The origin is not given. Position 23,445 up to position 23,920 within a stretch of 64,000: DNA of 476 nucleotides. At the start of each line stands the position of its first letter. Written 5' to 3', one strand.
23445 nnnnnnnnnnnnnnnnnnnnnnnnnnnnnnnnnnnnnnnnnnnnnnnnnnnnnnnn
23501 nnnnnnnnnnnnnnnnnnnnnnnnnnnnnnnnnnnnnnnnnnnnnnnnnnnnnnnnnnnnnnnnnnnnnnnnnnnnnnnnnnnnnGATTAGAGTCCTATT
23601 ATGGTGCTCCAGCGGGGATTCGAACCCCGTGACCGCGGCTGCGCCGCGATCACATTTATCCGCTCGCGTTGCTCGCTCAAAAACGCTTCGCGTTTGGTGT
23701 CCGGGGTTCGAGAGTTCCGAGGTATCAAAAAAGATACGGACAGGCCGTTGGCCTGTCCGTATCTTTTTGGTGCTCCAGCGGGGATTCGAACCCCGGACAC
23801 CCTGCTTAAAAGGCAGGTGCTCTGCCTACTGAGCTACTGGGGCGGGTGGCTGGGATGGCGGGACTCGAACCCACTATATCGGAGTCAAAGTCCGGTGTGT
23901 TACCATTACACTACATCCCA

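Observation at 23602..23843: Composite module after tRNA-Lys: inverted and direct copies of the tRNA's own T-arm/3' end around a conserved core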

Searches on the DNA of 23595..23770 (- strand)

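Call 19: search_dna_similar(query=window:23602-23767:-, collection=phages, mode=distant, max_evalue=0.01)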
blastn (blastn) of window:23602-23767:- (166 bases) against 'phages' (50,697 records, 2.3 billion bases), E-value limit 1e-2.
No match.

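Call 20: search_dna_similar(query=window:23602-23767:-, collection=plasmids, mode=distant, max_evalue=0.01)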
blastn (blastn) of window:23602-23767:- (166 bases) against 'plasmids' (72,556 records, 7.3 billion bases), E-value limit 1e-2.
No match.
